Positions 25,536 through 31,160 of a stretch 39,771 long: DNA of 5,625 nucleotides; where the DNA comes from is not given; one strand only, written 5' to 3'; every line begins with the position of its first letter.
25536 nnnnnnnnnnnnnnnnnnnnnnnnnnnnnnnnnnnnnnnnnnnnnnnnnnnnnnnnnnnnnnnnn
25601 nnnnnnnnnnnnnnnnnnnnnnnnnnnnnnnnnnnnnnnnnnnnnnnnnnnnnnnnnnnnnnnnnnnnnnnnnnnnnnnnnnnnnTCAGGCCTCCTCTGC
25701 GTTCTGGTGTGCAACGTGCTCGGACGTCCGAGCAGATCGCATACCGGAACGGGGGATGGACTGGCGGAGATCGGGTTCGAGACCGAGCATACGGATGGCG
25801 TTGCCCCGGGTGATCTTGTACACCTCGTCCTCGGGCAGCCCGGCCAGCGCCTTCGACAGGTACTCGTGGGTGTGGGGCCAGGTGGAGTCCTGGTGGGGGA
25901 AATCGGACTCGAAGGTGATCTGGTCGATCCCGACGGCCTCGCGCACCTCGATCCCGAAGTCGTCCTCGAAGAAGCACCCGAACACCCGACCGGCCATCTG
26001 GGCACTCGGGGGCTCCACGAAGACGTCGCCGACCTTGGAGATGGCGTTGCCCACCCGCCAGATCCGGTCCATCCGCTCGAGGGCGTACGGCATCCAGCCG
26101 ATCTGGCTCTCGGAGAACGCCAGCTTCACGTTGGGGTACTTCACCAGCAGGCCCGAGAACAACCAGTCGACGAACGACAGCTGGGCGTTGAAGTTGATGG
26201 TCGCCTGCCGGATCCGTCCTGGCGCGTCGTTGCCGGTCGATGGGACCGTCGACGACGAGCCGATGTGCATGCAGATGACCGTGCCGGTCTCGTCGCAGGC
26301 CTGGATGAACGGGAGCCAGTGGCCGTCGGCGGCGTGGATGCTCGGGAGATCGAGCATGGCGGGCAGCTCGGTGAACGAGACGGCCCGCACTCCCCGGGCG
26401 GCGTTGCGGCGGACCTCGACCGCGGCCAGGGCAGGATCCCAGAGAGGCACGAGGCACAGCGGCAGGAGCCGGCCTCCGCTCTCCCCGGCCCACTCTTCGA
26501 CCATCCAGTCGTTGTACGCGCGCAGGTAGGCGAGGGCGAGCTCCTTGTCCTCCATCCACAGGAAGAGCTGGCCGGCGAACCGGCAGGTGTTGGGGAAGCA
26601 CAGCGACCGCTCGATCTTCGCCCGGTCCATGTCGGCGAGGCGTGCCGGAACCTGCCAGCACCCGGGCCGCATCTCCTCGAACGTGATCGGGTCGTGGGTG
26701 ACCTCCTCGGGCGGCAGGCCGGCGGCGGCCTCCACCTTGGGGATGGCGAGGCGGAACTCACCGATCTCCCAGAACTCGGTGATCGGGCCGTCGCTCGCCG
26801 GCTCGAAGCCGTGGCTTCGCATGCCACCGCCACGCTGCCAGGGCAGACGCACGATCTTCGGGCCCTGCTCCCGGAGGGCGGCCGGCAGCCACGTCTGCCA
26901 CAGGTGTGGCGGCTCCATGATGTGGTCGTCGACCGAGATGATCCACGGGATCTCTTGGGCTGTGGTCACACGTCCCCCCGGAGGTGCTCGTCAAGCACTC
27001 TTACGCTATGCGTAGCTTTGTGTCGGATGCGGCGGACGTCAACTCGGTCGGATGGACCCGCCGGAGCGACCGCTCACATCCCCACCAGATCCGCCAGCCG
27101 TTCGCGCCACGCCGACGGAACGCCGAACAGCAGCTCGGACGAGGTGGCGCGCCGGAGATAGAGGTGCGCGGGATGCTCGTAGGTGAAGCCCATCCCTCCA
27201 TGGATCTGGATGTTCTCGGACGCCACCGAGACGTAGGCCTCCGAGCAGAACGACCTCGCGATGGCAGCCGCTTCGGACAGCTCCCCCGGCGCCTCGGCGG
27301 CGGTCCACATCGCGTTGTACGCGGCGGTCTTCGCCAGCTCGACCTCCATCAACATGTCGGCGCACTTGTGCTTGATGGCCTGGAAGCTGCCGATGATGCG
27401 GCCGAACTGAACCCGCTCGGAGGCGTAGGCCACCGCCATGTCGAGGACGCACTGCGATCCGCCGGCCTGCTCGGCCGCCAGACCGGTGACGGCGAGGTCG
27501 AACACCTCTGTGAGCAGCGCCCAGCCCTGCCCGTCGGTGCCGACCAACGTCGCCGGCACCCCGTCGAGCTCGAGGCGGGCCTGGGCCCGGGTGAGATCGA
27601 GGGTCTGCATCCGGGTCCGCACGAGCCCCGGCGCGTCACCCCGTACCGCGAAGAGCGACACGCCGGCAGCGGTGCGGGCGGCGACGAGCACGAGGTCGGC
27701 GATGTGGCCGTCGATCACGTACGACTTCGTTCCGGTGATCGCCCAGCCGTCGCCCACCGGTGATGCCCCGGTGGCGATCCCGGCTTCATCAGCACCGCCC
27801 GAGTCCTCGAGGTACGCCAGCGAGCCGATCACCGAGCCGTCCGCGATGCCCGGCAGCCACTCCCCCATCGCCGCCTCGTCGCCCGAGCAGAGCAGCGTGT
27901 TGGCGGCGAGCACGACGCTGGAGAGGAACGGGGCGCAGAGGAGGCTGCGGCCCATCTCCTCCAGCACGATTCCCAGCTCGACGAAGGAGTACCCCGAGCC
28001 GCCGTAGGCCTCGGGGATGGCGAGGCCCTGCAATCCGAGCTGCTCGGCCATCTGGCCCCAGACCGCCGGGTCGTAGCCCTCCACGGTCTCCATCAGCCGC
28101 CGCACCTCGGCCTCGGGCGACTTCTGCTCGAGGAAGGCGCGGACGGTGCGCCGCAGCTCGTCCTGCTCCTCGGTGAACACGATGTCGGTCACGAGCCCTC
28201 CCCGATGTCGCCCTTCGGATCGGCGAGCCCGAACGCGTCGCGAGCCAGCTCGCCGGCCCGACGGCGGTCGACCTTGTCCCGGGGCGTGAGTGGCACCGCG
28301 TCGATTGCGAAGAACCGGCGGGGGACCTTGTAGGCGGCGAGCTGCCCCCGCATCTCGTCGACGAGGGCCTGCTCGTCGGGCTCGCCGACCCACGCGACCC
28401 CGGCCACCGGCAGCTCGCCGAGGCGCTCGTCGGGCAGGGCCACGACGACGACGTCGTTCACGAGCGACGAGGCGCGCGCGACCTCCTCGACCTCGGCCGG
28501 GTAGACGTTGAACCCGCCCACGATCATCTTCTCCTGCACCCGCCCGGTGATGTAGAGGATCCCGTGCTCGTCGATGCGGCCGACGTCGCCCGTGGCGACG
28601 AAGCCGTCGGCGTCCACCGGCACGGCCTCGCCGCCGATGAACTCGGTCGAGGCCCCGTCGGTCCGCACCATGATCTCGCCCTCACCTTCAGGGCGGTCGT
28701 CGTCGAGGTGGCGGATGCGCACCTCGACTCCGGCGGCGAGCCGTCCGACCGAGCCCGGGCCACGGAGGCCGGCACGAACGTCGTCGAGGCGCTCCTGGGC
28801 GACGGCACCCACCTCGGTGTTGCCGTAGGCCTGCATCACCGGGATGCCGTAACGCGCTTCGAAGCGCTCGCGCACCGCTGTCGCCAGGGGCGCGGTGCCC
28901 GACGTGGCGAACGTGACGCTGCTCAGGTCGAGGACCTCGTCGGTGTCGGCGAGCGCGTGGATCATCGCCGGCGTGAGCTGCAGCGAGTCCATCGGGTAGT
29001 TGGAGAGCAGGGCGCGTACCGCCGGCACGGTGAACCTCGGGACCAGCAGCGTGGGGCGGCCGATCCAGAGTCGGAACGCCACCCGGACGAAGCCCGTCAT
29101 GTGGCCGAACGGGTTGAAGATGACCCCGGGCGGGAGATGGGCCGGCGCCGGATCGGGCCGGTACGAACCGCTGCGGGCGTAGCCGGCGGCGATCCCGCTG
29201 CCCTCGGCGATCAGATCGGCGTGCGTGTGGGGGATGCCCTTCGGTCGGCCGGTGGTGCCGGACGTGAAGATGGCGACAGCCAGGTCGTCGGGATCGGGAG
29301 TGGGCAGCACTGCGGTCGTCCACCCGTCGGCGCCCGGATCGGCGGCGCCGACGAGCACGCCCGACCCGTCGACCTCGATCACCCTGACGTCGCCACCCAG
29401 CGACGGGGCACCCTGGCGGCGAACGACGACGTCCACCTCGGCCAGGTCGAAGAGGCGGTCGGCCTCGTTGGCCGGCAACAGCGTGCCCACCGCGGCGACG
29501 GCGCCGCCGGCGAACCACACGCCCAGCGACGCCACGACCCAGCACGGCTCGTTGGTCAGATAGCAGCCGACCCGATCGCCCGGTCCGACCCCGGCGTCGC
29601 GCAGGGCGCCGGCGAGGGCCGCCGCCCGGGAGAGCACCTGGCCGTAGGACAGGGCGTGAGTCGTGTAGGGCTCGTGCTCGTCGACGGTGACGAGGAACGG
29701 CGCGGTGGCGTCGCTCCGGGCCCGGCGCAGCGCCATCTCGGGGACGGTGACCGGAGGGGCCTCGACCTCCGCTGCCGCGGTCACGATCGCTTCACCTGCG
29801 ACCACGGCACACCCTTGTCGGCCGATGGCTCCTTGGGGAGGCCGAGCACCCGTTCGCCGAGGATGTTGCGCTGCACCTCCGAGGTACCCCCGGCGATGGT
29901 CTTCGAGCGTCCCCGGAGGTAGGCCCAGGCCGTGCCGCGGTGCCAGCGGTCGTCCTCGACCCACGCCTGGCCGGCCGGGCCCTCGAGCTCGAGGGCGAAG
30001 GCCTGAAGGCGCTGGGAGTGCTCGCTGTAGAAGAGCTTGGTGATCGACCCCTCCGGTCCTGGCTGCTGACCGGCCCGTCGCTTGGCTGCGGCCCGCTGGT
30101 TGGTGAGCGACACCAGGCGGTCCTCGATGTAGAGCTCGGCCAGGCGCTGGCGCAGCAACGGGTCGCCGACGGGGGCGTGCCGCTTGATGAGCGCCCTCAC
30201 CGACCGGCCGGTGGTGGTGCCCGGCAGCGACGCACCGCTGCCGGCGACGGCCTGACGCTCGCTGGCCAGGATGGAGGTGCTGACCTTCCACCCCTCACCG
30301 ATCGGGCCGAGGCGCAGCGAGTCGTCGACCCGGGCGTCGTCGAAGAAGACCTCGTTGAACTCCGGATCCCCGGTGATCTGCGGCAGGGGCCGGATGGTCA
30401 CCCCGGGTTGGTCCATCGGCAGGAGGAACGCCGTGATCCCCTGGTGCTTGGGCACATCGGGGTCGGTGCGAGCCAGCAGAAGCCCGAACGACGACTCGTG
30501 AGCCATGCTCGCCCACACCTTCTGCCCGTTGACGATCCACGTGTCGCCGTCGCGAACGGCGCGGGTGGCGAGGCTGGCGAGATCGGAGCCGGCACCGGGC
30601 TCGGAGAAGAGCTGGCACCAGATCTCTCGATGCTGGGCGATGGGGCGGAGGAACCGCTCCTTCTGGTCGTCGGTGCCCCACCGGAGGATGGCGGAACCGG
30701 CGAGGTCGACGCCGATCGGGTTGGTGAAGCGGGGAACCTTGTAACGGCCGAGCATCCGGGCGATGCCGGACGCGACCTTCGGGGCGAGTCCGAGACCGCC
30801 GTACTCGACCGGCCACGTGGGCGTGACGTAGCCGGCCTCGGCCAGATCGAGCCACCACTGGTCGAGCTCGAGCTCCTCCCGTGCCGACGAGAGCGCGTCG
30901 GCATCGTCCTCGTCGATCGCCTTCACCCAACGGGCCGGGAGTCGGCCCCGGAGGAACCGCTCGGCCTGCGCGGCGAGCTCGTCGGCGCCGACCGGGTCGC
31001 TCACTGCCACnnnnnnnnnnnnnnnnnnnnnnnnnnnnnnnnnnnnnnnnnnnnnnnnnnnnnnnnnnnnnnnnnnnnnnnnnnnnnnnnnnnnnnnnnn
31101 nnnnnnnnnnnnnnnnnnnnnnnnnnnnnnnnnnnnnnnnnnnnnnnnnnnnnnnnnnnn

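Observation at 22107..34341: A 15-bp palindrome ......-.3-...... recurs in all three promoter gaps of the catabolic cluster, suggesting a cluster-specific (MarR?) regulon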

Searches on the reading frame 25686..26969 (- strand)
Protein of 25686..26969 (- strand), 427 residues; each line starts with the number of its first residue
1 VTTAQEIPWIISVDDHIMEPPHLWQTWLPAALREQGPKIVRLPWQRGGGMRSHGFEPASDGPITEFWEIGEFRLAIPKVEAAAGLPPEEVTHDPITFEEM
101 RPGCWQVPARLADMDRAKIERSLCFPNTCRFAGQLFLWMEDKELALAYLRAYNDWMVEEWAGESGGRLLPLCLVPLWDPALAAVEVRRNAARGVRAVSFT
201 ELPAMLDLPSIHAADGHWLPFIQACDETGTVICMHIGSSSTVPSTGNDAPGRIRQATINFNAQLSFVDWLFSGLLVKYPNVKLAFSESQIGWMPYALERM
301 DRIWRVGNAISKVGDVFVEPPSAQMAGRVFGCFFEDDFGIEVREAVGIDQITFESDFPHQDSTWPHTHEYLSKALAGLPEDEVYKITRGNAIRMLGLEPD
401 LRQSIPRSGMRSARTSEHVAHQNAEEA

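Call 9: search_protein_families(library=pfam, proteins=[window:25686-26969:-])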
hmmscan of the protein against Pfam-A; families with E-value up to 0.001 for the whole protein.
window:25686-26969:- (427 aa): 1 family
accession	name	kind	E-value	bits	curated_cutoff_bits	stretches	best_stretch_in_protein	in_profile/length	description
PF04909.20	Amidohydro_2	-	5.7e-33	115.3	26.4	1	89-397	11-289/289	Amidohydrolase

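Call 12: find_related_loci(query=window:25686-26969:-, collection=genome_contigs, flank=10000)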
Query window:25686-26969:- (427 aa) in genome_contigs; peptide patterns used: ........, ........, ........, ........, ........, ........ (x = any residue, [..] = any of these).
600 stretches matched a pattern (row limit reached: there are more); 599 encode a relative of the query (tblastn E <= 1e-3); the best 80 are kept; 80 distinct loci.
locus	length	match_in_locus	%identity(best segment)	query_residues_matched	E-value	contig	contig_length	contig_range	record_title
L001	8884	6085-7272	58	6-401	3e-157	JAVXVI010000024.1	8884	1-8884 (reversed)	MAG: Actinomycetota bacterium isolate BP_338 scaffold_775031, whole genome shotgun sequence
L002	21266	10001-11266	63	7-423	0e+0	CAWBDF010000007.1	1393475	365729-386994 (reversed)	MAG: uncultured Acidimicrobiaceae bacterium isolate MFD00731.bin.1.165 genome assembly, contig: contig_59208, whole geno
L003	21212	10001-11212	55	2-406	2e-151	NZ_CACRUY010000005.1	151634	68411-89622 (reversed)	Mycobacterium sp. Marseille-P9652, whole genome shotgun sequence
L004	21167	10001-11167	57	6-395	6e-151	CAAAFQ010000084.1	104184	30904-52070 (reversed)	Frankia symbiont of Coriaria arborea isolate Cppng1_Ca_nod genome assembly, contig: scaffold00015, whole genome shotgun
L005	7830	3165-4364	52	6-402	3e-139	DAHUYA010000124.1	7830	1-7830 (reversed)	MAG TPA_asm: Acidimicrobiaceae bacterium isolate clean1660 k141_45245, whole genome shotgun sequence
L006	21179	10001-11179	55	6-398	1e-137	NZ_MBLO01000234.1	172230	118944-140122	Pseudofrankia sp. BMG5.36 contig_57, whole genome shotgun sequence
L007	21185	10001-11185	55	6-400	4e-136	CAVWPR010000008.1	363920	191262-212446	MAG: uncultured Acidimicrobiia bacterium isolate MFD05442.bin.2.295 genome assembly, contig: contig_15526, whole genome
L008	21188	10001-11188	54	3-398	6e-135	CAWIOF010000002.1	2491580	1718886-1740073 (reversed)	MAG: uncultured Actinomycetes bacterium isolate MFD05442.bin.2.274 genome assembly, contig: contig_3506, whole genome sh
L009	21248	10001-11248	52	1-413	3e-135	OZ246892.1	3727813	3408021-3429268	MAG: Acidimicrobiales bacterium isolate 3c6b77ed-a9df-485c-af98-3e10d3554373 genome assembly, chromosome: 1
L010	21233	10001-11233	50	6-416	5e-135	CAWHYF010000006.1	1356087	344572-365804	MAG: uncultured Acidimicrobiaceae bacterium isolate MFD05521.bin.1.288 genome assembly, contig: contig_489, whole genome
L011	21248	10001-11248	53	6-415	2e-134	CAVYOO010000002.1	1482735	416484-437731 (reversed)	MAG: uncultured Acidimicrobiia bacterium isolate MFD05684.bin.2.27 genome assembly, contig: contig_46871, whole genome s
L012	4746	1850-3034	53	6-400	1e-135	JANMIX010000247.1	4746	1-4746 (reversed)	MAG: Acidimicrobiia bacterium isolate OTE_64_metabat_95 OTE_64_k141_2411872, whole genome shotgun sequence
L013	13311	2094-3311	53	7-413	1e-133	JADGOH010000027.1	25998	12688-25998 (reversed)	MAG: Acidimicrobiales bacterium isolate Chersky_362 k127_979001, whole genome shotgun sequence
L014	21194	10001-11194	52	3-398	1e-133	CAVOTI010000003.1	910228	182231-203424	MAG: uncultured Acidimicrobiales bacterium isolate MFD00082.bin.2.63 genome assembly, contig: contig_3499, whole genome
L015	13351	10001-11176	53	7-398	4e-133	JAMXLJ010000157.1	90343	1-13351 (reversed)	MAG: Acidimicrobiia bacterium isolate Bin.002_Pasture k127_8881438, whole genome shotgun sequence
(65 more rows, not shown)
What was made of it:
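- Tried and rejected: I fetched 80 loci from reference genomes through the Amidohydro_2 protein (call 12).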

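Call 40: search_protein_families(library=ncbifam, proteins=[window:25686-26969:-], max_evalue=0.00001)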
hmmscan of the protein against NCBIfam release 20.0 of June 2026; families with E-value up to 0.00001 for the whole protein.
window:25686-26969:- (427 aa): 0 families

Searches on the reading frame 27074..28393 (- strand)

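Call 9: search_protein_families(library=pfam, proteins=[window:27074-28393:-])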
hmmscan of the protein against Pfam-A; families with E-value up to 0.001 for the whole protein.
window:27074-28393:- (439 aa): 4 families
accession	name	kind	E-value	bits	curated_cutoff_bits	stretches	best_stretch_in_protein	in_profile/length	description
PF00441.29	Acyl-CoA_dh_1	-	5.1e-28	98.5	22.4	1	288-424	1-136/150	Acyl-CoA dehydrogenase, C-terminal domain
PF02771.21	Acyl-CoA_dh_N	-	2e-20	73.7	22.9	1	74-186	1-112/113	Acyl-CoA dehydrogenase, N-terminal domain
PF02770.24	Acyl-CoA_dh_M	-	1.8e-10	41.3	33.3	1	193-264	3-80/97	Acyl-CoA dehydrogenase, middle domain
PF08028.16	Acyl-CoA_dh_2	-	0.00024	21.8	22.7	1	305-408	3-115/134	Acyl-CoA dehydrogenase, C-terminal domain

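Call 40: search_protein_families(library=ncbifam, proteins=[window:27074-28189:-], max_evalue=0.00001)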
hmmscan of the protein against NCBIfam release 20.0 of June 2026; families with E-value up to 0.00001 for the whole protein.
window:27074-28189:- (371 aa): 18 families
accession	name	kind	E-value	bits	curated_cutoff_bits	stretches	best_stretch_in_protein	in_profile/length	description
NF050027.1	acylCoADhIpdE2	equivalog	8.8e-60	202.8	450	2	153-365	117-306/311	acyl-CoA dehydrogenase IpdE2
TIGR03203.1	pimD_small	equivalog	3e-53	181.3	652.7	1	4-368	3-375/378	pimeloyl-CoA dehydrogenase small subunit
NF042972.1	AcrlCoAredClosAcrC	equivalog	1.3e-45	155.7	640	1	2-354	2-361/378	acryloyl-CoA reductase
NF045652.1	ProlPCPDhRedW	equivalog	6.2e-40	137.2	650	1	8-360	3-364/376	L-prolyl-[peptidyl-carrier protein] dehydrogenase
NF053553.1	prodigi_MBC_PigA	equivalog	3.6e-37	128.4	500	1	2-366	2-376/381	prodigiosin MBC biosynthesis dehydrogenase PigA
NF008997.0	PRK12341.1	equivalog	1.1e-36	126.7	537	1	2-339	2-346/382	acyl-CoA dehydrogenase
NF045552.1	GlutCoADH_Des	equivalog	2.1e-34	119.3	470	1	5-351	5-361/387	glutaryl-CoA dehydrogenase Acd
NF058590.1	AcCoDHFadEBacil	equivalog_domain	6.1e-33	114.2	600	1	5-342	21-383/586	acyl-CoA dehydrogenase FadE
NF042439.1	SulpropCoADesulf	equivalog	1.5e-31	109.5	600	1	49-347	34-348/379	3-sulfinopropanoyl-CoA desulfinase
NF002885.1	PRK03354.1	equivalog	1.1e-30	106.9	540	1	2-341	2-345/378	crotonobetainyl-CoA dehydrogenase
NF043006.1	CyhCrbnylCoADH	equivalog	7e-28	97.7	650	1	49-352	45-358/380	cyclohexane-1-carbonyl-CoA dehydrogenase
TIGR03207.1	cyc_hxne_CoA_dh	equivalog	4.8e-23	81.5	575.35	1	35-335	29-338/372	cyclohexanecarboxyl-CoA dehydrogenase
NF052270.1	Staph_DH_FadE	equivalog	2e-17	63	600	1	94-340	112-364/400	acyl-CoA dehydrogenase FadE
TIGR03204.1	pimC_large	equivalog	5.7e-16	58.4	623.85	1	2-277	1-285/395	pimeloyl-CoA dehydrogenase large subunit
NF007000.1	PRK09463.1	subfamily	2.8e-14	52.4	600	1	220-335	283-398/726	acyl-CoA dehydrogenase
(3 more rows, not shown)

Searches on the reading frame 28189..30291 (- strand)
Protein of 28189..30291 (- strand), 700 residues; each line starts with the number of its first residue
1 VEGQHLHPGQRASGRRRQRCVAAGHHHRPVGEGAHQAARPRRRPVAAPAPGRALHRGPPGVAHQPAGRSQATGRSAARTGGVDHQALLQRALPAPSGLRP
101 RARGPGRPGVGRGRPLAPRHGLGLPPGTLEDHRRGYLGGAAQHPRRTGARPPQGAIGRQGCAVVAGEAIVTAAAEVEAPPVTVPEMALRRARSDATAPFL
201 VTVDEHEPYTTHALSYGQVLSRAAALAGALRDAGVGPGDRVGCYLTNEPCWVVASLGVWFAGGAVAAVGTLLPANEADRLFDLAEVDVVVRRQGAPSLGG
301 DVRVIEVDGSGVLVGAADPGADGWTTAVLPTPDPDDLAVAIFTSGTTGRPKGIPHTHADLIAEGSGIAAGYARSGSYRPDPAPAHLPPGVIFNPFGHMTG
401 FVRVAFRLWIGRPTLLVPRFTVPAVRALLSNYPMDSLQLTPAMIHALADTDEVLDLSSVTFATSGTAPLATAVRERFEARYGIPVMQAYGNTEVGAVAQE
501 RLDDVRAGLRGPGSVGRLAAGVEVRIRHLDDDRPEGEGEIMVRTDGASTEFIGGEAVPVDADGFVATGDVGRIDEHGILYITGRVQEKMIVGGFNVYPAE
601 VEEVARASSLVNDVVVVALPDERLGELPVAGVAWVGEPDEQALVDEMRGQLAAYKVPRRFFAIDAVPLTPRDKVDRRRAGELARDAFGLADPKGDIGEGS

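Call 9: search_protein_families(library=pfam, proteins=[window:28189-30291:-])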
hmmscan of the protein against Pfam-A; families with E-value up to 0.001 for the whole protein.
window:28189-30291:- (700 aa): 2 families
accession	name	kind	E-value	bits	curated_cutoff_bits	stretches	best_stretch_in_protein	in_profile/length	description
PF00501.34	AMP-binding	-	5e-58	197.2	29.9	1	202-546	16-378/384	AMP-binding enzyme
PF13193.12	AMP-binding_C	-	6.9e-11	43.4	24.5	1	600-673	1-76/76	AMP-binding enzyme C-terminal domain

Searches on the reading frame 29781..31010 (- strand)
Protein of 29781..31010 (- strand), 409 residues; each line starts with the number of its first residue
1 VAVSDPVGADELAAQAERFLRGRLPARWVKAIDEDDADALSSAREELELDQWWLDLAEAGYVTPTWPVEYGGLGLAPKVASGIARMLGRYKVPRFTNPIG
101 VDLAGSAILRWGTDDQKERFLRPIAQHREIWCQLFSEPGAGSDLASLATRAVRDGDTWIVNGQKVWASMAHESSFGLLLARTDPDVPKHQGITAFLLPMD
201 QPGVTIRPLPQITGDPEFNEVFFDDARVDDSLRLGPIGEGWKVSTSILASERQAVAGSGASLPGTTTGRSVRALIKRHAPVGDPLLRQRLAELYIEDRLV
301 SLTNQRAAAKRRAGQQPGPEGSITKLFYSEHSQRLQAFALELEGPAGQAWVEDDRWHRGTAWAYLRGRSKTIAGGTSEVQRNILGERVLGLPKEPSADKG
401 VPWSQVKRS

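Call 11: search_protein_families(library=pfam, proteins=[window:29781-31010:-])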
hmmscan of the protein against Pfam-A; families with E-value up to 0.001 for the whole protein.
window:29781-31010:- (409 aa): 3 families
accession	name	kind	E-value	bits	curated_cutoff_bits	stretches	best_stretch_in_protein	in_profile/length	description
PF02770.24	Acyl-CoA_dh_M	-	6.1e-21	74.9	33.3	1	132-225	1-96/97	Acyl-CoA dehydrogenase, middle domain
PF00441.29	Acyl-CoA_dh_1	-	1e-20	74.9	22.4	1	238-389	1-150/150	Acyl-CoA dehydrogenase, C-terminal domain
PF02771.21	Acyl-CoA_dh_N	-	1.2e-12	48.6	22.9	1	15-126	10-111/113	Acyl-CoA dehydrogenase, N-terminal domain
